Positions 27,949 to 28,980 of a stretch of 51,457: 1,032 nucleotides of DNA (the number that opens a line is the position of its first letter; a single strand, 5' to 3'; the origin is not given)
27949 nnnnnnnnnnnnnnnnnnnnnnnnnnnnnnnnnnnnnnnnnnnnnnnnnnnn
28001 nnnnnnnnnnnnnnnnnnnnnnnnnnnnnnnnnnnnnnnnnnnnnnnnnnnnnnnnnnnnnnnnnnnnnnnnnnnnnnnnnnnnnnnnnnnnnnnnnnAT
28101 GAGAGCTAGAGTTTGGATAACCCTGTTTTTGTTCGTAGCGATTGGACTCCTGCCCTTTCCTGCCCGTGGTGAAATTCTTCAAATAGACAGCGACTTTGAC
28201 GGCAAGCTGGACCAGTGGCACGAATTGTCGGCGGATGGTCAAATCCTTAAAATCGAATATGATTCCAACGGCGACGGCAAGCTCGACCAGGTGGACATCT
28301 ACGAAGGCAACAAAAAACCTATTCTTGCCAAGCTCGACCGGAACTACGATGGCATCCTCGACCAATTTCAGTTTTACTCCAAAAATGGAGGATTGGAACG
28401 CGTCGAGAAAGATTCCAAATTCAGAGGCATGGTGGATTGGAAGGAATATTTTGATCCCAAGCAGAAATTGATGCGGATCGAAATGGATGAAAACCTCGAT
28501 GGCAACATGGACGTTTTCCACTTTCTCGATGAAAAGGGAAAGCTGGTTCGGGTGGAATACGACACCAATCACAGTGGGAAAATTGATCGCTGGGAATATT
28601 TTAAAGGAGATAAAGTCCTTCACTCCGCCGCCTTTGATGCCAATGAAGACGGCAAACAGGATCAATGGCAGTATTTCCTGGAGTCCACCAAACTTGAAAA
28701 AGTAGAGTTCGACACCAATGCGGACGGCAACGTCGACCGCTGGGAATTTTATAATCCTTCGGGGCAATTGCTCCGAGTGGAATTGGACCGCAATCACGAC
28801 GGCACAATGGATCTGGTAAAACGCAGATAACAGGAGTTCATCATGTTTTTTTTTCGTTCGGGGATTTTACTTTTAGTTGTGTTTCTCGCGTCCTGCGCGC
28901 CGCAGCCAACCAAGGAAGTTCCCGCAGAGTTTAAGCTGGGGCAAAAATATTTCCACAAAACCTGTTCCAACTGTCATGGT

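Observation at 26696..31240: Candidate undescribed envelope module for corrinoid acquisition: long TonB, Ca-repeat protein, cytochrome c lipoprotein and blade-repeat protein under B12-riboswitch control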

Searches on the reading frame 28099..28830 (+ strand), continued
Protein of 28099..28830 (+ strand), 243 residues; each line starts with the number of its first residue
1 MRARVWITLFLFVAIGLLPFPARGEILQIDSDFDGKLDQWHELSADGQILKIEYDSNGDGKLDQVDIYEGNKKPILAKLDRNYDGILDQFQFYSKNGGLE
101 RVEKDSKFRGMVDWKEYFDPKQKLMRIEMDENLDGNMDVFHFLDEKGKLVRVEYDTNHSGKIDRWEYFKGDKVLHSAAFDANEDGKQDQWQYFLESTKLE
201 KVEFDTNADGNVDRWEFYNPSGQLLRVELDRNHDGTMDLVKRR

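Call 79: search_protein_families(library=pfam, proteins=[L090:3399-5528:+, L090:5547-6968:+, L090:6994-7980:+, L090:826-2055:-], max_evalue=0.001)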
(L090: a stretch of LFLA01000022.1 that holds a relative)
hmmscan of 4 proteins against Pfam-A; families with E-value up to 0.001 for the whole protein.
L090:3399-5528:+ (709 aa): 2 families
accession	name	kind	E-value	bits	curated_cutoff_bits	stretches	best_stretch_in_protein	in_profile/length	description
PF00593.30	TonB_dep_Rec_b-barrel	-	1.5e-44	154.1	27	1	291-676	59-436/436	TonB dependent receptor-like, beta-barrel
PF07715.20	Plug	-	8.9e-19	68.4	23.9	1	56-155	3-106/107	TonB-dependent Receptor Plug Domain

L090:5547-6968:+ (473 aa): 1 family
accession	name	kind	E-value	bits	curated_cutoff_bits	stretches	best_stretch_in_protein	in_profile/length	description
PF03929.21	PepSY_TM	-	3.4e-12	47.2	28.8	1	7-469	3-295/295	PepSY-associated TM region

L090:6994-7980:+ (328 aa): 2 families
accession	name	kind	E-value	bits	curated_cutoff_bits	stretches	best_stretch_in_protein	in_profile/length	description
PF03544.19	TonB_C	-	6.3e-16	59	24.6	1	248-325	3-79/79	Gram-negative bacterial TonB protein C-terminal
PF13103.11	TonB_2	-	4.7e-05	23.9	22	1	264-312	29-76/85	TonB C terminal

L090:826-2055:- (409 aa): 21 families
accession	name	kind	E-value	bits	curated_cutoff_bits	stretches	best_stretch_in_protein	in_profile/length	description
PF02239.22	Cytochrom_D1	-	3.6e-19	69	25.5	2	41-146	2-106/368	Cytochrome D1 heme domain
PF25174.1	Beta-prop_THOC3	-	9.5e-17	61.3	305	1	229-382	50-201/272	THOC3 beta-propeller domain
PF21783.3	YNCE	-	8.1e-15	55.4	27.1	2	45-190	169-315/339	YNCE-like beta-propeller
PF10282.15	Lactonase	-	3.4e-14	53.3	21.7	1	68-191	134-276/344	Lactonase, 7-bladed beta-propeller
PF23414.1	Beta-prop_EML_2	-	9.9e-12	45.2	90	2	46-137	12-102/266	Echinoderm microtubule-associated protein second beta-propeller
PF24814.1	WD40_Prp19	-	2.3e-10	40.4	320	1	245-379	110-247/281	Prp19 WD40 domain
PF23389.1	Beta-prop_WDR19_1st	-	5.5e-09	35.9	27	1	34-139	2-104/325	WDR19 first beta-propeller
PF25175.1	Beta-prop_WDR5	-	1.2e-07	31.7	250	1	247-385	115-257/296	WDR5 beta-propeller domain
PF24780.1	WD40_MABP1-WDR62_1st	-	1.9e-07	31.1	496.3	0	249-342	19-115/328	MABP1/WDR62 first WD40 domain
PF24807.1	WD40_CDC20-Fz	-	2.2e-07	30.9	200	0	288-376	200-289/292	CDC20/Fizzy WD40 domain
PF25168.1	Beta-prop_WDR36-Utp21_2nd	-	6.8e-07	29.3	84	0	43-150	168-273/335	WDR36/Utp21 second beta-propeller domain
PF24796.1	WDR55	-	1.8e-06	27.7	200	0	75-190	53-168/296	WDR55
PF25172.1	Beta-prop_WDR3_2nd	-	8.4e-06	25.7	140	0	233-379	5-149/293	WDR3 second beta-propeller domain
PF25171.1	Beta-prop_WDR36-Utp21_1st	-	1.1e-05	25.5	80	0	53-113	171-230/266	WDR36/Utp21 first beta-propeller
PF24817.1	WD40_WDHD1_1st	-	1.3e-05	25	109.9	0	34-110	183-256/291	WDHD1 first WD40 domain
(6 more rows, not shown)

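Call 93: search_solved_structures(query=A4, max_evalue=1)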
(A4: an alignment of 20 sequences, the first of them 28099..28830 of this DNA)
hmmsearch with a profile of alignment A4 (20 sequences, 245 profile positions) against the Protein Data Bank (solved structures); distinct sequences matched with E-value up to 1: 4.
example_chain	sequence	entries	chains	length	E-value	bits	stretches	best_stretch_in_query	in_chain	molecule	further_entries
6mi5_X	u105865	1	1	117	0.0015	21.2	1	23-122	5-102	Lanmodulin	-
8fns_A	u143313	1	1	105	0.0038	19.9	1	27-121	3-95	EF-hand domain-containing protein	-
4jwq_A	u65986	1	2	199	0.14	14.8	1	48-94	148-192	Calcium-dependent protein kinase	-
2aao_A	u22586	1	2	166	0.28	13.8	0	105-149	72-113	Calcium-dependent protein kinase, isoform AK1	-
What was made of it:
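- On Lanmodulin: The PDB profile match to 6mi5 has E = 0.0015 only (call 93).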

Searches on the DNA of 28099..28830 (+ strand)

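Call 77: search_rna_families(sources=[L087, L090, L096, L120, L105, L114, L127, L140], threshold=gathering)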
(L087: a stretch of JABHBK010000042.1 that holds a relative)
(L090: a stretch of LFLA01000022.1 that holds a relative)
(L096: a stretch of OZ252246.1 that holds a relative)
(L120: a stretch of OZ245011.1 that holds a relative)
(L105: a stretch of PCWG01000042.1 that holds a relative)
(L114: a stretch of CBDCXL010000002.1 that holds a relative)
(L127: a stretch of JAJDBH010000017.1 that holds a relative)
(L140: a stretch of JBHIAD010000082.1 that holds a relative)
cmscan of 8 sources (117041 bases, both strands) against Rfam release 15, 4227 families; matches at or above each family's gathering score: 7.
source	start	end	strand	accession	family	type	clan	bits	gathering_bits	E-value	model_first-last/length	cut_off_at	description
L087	2755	2956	+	RF00174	Cobalamin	Cis-reg; riboswitch;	CL00101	118.4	31.5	8.2e-29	1-189/189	no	Cobalamin riboswitch aptamer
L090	2192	2374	-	RF00174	Cobalamin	Cis-reg; riboswitch;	CL00101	117.7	31.5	1.3e-28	1-189/189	no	Cobalamin riboswitch aptamer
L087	2150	2343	-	RF00174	Cobalamin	Cis-reg; riboswitch;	CL00101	115.9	31.5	4.3e-28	1-189/189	no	Cobalamin riboswitch aptamer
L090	3038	3239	+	RF00174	Cobalamin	Cis-reg; riboswitch;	CL00101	112.4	31.5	4.4e-27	1-189/189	no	Cobalamin riboswitch aptamer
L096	3876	4075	+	RF00174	Cobalamin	Cis-reg; riboswitch;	CL00101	111.7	31.5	6.9e-27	1-189/189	no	Cobalamin riboswitch aptamer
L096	4553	4716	+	RF00174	Cobalamin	Cis-reg; riboswitch;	CL00101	85.4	31.5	2.3e-19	1-189/189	no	Cobalamin riboswitch aptamer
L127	12154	12226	-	RF00005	tRNA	Gene; tRNA;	CL00001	72.9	29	9.2e-14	1-71/71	no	tRNA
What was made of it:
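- The five such loci tested have no RF00174 (call 77).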
